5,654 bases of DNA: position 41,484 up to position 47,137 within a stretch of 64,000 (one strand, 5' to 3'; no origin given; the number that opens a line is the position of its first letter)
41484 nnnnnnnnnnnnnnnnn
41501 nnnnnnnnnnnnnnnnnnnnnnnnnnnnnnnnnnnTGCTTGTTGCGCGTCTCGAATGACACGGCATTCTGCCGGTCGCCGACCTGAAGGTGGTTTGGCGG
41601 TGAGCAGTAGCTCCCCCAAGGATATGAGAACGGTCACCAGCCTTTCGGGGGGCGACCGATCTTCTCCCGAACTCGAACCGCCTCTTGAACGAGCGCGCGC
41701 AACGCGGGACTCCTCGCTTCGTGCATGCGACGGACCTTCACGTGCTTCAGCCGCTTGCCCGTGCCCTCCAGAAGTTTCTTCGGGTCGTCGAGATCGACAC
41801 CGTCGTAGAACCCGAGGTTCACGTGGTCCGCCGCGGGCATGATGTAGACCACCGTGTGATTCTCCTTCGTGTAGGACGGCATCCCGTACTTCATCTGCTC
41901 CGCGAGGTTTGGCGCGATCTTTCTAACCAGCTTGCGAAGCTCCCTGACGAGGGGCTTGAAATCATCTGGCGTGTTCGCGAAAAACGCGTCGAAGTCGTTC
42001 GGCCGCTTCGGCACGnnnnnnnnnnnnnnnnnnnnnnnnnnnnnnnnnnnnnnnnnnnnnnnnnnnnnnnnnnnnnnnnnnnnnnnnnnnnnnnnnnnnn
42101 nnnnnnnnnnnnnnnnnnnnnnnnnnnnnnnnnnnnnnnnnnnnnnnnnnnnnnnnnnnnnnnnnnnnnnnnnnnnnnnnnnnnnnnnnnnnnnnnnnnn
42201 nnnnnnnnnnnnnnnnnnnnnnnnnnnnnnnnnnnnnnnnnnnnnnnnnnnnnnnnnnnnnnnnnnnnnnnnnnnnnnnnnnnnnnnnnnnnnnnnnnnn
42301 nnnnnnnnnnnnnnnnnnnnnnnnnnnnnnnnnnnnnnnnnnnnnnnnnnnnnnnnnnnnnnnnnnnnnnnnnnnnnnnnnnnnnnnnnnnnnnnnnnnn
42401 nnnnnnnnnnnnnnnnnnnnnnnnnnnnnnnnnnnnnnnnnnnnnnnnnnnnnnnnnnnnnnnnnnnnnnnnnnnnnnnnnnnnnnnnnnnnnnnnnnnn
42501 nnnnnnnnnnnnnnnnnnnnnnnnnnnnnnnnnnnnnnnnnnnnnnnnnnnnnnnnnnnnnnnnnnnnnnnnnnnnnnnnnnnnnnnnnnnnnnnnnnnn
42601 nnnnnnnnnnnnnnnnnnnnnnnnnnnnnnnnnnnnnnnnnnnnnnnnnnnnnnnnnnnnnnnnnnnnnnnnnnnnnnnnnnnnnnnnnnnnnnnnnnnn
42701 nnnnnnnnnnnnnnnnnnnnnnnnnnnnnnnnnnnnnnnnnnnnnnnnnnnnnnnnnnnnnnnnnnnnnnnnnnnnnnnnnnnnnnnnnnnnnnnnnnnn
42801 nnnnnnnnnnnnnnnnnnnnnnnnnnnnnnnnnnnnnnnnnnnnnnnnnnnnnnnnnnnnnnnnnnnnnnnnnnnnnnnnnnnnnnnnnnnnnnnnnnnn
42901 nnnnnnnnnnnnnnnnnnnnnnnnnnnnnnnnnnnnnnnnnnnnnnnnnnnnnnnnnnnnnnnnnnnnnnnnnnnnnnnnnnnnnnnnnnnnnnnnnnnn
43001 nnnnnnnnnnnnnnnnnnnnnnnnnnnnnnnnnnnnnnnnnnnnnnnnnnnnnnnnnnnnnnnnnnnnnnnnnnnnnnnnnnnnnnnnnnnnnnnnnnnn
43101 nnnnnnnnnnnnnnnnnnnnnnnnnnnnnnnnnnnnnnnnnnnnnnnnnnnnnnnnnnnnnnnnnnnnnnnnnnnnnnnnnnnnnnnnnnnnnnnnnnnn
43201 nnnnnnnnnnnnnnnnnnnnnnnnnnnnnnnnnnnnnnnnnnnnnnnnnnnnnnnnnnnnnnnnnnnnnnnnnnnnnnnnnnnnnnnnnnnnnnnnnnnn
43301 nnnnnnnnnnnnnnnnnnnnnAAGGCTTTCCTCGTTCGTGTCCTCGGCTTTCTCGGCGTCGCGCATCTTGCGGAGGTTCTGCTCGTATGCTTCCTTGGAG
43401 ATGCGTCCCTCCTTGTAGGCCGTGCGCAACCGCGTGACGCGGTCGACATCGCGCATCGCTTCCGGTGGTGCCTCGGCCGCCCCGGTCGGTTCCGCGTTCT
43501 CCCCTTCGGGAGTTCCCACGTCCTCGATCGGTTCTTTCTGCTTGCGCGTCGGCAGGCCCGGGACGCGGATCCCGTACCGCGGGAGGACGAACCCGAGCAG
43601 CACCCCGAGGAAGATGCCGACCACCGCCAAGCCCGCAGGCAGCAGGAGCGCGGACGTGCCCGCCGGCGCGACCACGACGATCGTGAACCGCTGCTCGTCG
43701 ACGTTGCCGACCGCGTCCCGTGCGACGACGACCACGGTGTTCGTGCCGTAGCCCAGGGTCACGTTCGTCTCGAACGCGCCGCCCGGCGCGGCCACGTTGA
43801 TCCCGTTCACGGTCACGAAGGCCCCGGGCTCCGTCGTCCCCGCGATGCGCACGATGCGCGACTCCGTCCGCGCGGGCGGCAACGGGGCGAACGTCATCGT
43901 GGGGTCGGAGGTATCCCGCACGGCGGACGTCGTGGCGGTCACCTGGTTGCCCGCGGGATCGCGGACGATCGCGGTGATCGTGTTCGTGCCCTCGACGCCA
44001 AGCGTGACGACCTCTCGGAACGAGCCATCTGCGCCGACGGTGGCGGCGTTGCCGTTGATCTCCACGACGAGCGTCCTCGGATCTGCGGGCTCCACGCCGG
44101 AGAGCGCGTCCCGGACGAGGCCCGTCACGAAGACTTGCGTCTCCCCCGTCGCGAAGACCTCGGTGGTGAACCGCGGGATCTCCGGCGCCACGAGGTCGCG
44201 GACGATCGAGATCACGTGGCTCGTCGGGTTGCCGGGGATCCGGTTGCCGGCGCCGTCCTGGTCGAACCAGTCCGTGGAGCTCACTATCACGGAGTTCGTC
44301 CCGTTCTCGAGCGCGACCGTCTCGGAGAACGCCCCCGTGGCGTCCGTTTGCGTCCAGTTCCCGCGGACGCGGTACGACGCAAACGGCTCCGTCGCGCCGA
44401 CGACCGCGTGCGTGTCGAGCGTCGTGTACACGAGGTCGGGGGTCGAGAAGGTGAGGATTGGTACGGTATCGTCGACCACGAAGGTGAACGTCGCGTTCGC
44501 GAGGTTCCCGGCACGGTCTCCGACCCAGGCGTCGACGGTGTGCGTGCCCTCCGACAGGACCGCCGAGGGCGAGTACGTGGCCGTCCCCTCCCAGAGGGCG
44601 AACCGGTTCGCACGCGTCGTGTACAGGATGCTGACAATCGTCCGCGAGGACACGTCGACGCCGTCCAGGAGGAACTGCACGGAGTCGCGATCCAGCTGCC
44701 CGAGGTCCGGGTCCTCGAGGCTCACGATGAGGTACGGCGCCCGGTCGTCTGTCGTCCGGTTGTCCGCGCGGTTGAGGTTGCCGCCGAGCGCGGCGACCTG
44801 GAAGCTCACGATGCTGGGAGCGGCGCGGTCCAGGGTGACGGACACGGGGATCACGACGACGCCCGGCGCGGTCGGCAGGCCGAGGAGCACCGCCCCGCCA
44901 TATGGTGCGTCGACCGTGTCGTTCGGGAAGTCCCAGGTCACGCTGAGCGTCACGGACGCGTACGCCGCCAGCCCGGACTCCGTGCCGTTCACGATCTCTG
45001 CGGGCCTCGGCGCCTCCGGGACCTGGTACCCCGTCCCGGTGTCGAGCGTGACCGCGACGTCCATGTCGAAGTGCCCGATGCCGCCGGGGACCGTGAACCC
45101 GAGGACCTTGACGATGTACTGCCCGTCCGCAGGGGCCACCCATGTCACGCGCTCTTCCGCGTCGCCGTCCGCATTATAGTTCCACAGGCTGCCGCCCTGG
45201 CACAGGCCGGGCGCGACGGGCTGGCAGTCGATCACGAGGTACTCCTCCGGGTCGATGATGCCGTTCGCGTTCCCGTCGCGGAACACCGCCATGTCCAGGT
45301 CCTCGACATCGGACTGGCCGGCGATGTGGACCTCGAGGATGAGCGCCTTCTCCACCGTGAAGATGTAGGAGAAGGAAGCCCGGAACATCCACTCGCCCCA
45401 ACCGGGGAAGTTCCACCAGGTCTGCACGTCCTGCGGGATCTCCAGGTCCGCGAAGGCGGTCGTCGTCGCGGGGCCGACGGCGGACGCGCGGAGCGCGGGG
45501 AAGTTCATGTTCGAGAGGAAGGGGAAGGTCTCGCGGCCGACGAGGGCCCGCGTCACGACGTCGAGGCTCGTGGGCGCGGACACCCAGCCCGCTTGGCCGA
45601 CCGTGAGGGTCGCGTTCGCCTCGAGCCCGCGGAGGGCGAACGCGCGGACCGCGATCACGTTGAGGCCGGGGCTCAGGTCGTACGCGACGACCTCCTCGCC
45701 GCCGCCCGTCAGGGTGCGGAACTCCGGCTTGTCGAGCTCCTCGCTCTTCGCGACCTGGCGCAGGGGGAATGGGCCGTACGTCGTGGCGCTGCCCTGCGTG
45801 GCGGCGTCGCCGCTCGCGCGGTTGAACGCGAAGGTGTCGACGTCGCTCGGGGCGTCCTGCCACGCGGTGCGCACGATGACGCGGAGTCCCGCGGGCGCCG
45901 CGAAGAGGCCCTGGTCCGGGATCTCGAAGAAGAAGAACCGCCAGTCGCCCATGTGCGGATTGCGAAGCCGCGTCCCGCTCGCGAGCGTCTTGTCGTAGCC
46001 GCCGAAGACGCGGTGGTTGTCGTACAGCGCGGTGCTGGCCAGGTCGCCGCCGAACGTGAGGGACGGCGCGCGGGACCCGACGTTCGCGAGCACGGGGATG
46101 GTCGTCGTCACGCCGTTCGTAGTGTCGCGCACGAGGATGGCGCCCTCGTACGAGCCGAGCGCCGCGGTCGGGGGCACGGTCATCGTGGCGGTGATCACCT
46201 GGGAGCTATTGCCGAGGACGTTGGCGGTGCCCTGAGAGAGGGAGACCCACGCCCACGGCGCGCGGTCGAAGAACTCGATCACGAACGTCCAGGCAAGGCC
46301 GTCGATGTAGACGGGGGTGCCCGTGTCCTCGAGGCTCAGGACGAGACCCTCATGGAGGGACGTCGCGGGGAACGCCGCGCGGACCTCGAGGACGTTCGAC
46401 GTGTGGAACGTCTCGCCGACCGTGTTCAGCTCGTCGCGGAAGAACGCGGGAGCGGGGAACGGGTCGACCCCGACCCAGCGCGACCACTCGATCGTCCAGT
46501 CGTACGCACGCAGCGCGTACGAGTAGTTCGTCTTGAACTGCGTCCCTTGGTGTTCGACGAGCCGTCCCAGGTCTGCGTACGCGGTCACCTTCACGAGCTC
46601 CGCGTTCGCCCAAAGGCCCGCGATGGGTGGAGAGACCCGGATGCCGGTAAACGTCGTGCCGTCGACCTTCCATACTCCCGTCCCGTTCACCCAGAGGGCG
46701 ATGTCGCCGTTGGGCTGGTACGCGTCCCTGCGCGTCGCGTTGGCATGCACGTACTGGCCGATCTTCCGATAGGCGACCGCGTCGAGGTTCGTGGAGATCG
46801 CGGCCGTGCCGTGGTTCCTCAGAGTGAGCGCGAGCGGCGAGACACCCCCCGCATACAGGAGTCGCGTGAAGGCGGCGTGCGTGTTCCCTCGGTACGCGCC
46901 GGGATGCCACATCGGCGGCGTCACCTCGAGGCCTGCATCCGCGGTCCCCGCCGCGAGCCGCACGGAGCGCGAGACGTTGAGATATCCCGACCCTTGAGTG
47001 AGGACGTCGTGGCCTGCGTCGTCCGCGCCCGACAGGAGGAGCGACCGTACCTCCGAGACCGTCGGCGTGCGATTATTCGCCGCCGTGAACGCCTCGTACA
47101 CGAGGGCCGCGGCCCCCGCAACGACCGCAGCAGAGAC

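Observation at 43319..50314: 2331-aa surface giant: subtilase fold split by a ~700-aa WD40 insertion, atypical Ser box, C-terminal TM + SHOCT-like tail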

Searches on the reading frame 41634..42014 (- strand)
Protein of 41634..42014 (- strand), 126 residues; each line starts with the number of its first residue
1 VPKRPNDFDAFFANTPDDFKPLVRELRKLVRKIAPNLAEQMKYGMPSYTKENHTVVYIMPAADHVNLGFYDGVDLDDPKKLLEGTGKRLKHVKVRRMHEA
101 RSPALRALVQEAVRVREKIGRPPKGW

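Call 17: search_protein_families(library=pfam, proteins=[window:41634-42014:-], max_evalue=0.001)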
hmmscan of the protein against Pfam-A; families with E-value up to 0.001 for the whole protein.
window:41634-42014:- (126 aa): 2 families
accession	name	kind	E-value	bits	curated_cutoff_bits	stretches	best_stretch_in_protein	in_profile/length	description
PF08818.16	DUF1801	-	1.1e-17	64.6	27.2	1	21-113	3-85/85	Domain of unknown function (DU1801)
PF18899.5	DUF5655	-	1.2e-07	32.2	24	1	9-112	2-105/109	Domain of unknown function (DUF5655)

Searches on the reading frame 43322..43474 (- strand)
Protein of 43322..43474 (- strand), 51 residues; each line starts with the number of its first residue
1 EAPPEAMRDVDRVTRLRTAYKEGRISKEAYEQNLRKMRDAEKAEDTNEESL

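Call 63: search_protein_families(library=pfam, proteins=[window:43322-43474:-], max_evalue=1)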
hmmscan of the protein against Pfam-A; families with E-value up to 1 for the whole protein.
seq(51 aa): 2 families
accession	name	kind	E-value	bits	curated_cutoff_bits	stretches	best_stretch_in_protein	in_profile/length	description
PF08044.16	DUF1707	-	0.0011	19.3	27.6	1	13-44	12-43/53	DUF1707 SHOCT-like domain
PF21616.3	Topo-V_HhH_2_2nd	-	0.093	13.2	27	1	18-31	40-53/58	Topoisomerase V, second (HhH)2 tandem domain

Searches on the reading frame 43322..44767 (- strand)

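Call 19: search_protein_families(library=pfam, proteins=[window:43322-44767:-], max_evalue=1)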
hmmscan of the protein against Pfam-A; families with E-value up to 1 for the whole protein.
window:43322-44767:- (482 aa): 7 families
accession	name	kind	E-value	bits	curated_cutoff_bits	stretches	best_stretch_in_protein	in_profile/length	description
PF09136.16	Glucodextran_B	-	2.3e-27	95.2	27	3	299-365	12-81/83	Glucodextranase, domain B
PF19077.6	Big_13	-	4.4e-13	50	27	3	59-99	60-101/102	Bacterial Ig-like domain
PF02494.22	HYR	-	5.5e-07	30.3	21.7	1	63-97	46-80/81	HYR domain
PF17936.7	Big_6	-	0.00016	22.3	27.6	2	307-358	16-75/83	Bacterial Ig domain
PF12733.13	Cadherin-like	-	0.00081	20.2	24.2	1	305-365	28-86/89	Cadherin-like beta sandwich domain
PF08044.16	DUF1707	-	0.042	14.3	27.6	1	444-474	12-42/53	DUF1707 SHOCT-like domain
PF20164.4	GspA_SrpA_N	-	0.063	14.1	27.4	0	75-100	90-113/117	GspA/SrpA SigLec-like domain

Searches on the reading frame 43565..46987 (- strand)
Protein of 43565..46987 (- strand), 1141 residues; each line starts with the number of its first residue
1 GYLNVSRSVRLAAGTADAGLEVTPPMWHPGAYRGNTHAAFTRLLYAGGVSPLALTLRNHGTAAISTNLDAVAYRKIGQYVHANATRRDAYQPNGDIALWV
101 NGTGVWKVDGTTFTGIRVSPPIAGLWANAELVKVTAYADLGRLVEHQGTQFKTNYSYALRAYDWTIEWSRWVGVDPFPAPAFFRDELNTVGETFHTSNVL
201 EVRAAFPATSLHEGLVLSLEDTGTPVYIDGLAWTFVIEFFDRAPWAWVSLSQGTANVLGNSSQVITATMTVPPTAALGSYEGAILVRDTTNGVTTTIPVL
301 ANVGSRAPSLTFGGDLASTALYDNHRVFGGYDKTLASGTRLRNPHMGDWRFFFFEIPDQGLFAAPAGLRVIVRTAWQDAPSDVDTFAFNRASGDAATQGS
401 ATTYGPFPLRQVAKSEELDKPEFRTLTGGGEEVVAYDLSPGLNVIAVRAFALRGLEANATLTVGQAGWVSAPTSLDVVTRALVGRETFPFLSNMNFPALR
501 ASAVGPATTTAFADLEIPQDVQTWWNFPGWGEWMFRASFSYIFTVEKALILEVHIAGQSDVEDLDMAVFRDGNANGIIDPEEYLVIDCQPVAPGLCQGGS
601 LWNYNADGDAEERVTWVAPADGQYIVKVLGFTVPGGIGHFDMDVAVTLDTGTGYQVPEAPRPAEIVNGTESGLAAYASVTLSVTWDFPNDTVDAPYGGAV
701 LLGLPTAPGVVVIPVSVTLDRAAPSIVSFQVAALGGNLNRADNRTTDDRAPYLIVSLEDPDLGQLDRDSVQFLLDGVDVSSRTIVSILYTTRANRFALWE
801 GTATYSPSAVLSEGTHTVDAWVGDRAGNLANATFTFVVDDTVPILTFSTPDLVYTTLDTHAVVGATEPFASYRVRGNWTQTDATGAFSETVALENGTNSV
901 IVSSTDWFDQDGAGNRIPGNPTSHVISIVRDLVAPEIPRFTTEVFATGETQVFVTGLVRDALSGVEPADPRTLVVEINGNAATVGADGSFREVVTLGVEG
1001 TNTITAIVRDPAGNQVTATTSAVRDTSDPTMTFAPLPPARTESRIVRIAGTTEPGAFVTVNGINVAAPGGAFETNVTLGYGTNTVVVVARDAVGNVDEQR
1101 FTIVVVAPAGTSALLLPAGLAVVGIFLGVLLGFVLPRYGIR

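Call 78: predict_structure(alignment_id=A3)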
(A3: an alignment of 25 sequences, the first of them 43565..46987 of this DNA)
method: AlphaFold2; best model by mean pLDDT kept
length: 1141 residues; sequences in the alignment: 25
mean_pLDDT: 79.5   pTM: 0.54
mean pLDDT of the five models: 79.5, 77.5, 76.5, 76.3, 76.0
residues with pLDDT >= 90: 307; 70-90: 614; 50-70: 127; < 50: 93
segments of 3 or more residues with pLDDT < 50: 1-10, 331-347, 393-406, 417-428, 584-602, 1109-1117, 1136-1141
pLDDT, mean of each block of 10 residues (from residue 1): 40 60 84 69 86 89 88 89 89 90 91 90 90 86 64 80 88 84 86 77 81 91 73 92 89 90 94 85 84 79 85 63 69 33 45 85 81 76 73 44 52 59 46 82 79 71 88 88 93 91 79 84 56 77 77 81 80 71 47 37 54 69 85 79 76 84 88 92 89 84 77 85 93 85 87 94 91 93 92 82 92 94 94 92 86 90 89 86 89 90 82 74 91 91 84 91 86 89 88 85 91 91 83 81 83 84 81 83 86 83 65 38 53 50 45
secondary structure, 60 per line:
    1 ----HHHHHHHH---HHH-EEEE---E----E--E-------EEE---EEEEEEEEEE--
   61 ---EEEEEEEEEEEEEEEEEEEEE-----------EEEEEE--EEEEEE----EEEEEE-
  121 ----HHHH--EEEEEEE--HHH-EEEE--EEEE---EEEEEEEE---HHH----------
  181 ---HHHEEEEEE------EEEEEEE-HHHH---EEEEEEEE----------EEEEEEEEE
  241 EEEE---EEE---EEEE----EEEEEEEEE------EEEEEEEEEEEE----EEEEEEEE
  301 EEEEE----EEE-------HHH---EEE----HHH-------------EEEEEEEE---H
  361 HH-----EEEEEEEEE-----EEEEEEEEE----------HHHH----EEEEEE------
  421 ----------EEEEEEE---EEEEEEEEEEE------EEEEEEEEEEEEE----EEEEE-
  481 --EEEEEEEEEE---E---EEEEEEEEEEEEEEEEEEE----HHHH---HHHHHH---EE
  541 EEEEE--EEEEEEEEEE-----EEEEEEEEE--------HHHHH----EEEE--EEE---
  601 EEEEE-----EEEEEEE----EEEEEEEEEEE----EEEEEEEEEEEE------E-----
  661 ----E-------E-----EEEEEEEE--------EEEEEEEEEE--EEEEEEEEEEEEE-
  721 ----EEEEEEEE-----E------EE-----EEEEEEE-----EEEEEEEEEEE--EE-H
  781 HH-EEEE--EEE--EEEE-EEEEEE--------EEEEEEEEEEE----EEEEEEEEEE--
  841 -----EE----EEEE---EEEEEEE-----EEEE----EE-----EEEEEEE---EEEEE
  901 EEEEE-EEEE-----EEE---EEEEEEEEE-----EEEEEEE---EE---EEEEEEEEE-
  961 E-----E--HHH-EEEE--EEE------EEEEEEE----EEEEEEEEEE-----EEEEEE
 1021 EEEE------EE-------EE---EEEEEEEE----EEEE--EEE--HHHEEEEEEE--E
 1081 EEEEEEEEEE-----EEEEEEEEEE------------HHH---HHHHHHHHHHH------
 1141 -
elements in order (helices of 4 or more, strands of 3 or more residues): H5-12 E20-23 E43-45 E49-58 E64-84 E96-101 E104-109 E114-119 H125-128 E131-137 E144-147 E150-153 E157-164 E187-192 E199-205 H207-210 E214-221 E232-244 E248-250 E254-257 E262-270 E277-288 E293-305 E310-312 E326-328 E349-356 E368-376 E382-390 H401-404 E409-414 E431-437 E441-451 E458-470 E475-479 E483-492 E500-518 H523-526 H530-535 E539-545 E548-557 E563-571 H580-584 E589-592 E595-597 E601-605 E611-617 E622-632 E637-648 E679-686 E695-704 E707-719 E725-732 E752-758 E764-774 E784-787 E790-792 E795-798 E800-805 E814-824 E829-838 E852-855 E859-865 E871-874 E886-892 E896-905 E907-910 E916-918 E922-930 E936-942 E951-959 E974-977 E980-982 E989-995 E1000-1009 E1015-1024 E1045-1052 E1057-1060 E1063-1065 E1071-1077 E1080-1090 E1096-1105 H1124-1134

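Call 80: fold_search(model_id=the predicted structure, library=pdb)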
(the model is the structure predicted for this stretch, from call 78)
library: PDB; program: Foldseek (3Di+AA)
matches with E <= 10: 1891; with E <= 0.001: 166
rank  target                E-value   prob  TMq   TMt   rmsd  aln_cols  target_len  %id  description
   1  9ijj_4G               8.3e-15  1.00  0.13  0.06  66.0      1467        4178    8  In situ structure of the central apparatus in mouse sperm axoneme. (released 2025-06-04)
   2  9ijj_h                1.6e-14  1.00  0.10  0.09  43.7      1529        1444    9  In situ structure of the central apparatus in mouse sperm axoneme. (released 2025-06-04)
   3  9ijj_4H               2.0e-14  1.00  0.11  0.05  94.2      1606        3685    7  In situ structure of the central apparatus in mouse sperm axoneme. (released 2025-06-04)
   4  9ijj_O                6.8e-14  1.00  0.14  0.14  76.3      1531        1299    8  In situ structure of the central apparatus in mouse sperm axoneme. (released 2025-06-04)
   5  7som_D                1.2e-13  1.00  0.11  0.09  44.3      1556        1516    9  Ciliary C2 central pair apparatus isolated from Chlamydomonas reinhardtii (released 2022-04-13)
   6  9ijj_4I               4.8e-13  1.00  0.11  0.04  62.5      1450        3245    7  In situ structure of the central apparatus in mouse sperm axoneme. (released 2025-06-04)
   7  7sqc_2B               8.3e-13  1.00  0.14  0.18  21.2      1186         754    9  Ciliary C1 central pair apparatus isolated from Chlamydomonas reinhardtii (released 2022-04-13)
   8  9hcj_10               3.6e-12  1.00  0.14  0.10  51.9      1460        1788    9  D. discoideum nuclear pore complex (released 2024-12-25)
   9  7sqc_2A               1.6e-11  1.00  0.13  0.17  22.6       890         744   10  Ciliary C1 central pair apparatus isolated from Chlamydomonas reinhardtii (released 2022-04-13)
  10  9ijj_C                1.9e-11  1.00  0.12  0.14  25.1      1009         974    7  In situ structure of the central apparatus in mouse sperm axoneme. (released 2025-06-04)
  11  9flp_A                4.8e-11  1.00  0.16  0.19  69.5      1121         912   11  CryoEM structure of the neck (1403-2314) in the grappling hook protein A (GhpA) in the bacterium Aureispira sp. CCB-QB (released 2024-10-16)
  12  9ijj_4J               7.4e-11  1.00  0.11  0.15  25.1       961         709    9  In situ structure of the central apparatus in mouse sperm axoneme. (released 2025-06-04)
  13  7a7d_a                1.0e-10  1.00  0.11  0.18  17.5       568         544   12  Cadherin fit into cryo-ET map (released 2020-12-23)
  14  9fly_A                2.0e-10  1.00  0.15  0.19  42.8       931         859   11  CryoEM structure of the base (4151-5009) in the grappling hook protein A (GhpA) in the bacterium Aureispira sp. CCB-QB (released 2024-10-16)
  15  7sqc_O0               7.8e-10  1.00  0.12  0.12  23.0      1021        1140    7  Ciliary C1 central pair apparatus isolated from Chlamydomonas reinhardtii (released 2022-04-13)
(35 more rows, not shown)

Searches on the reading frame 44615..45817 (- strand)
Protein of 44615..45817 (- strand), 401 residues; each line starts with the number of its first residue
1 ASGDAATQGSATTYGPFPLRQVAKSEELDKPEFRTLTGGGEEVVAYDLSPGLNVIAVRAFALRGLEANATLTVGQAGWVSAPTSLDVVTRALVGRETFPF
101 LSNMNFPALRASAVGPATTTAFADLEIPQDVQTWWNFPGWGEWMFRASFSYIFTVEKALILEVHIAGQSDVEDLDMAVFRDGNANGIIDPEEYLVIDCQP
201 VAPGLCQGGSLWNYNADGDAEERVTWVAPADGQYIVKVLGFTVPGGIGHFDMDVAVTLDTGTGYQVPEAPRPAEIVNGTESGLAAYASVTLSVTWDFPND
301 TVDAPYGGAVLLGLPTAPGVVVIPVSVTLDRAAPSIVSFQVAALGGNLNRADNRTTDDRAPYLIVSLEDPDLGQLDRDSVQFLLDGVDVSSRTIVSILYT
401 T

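Call 19: search_protein_families(library=pfam, proteins=[window:44615-45817:-], max_evalue=1)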
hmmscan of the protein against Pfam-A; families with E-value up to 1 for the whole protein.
window:44615-45817:- (401 aa): 1 family
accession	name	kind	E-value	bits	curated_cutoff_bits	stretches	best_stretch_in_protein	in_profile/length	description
PF04151.21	PPC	-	0.0019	19.5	25.9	1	151-238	5-68/70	Bacterial pre-peptidase C-terminal domain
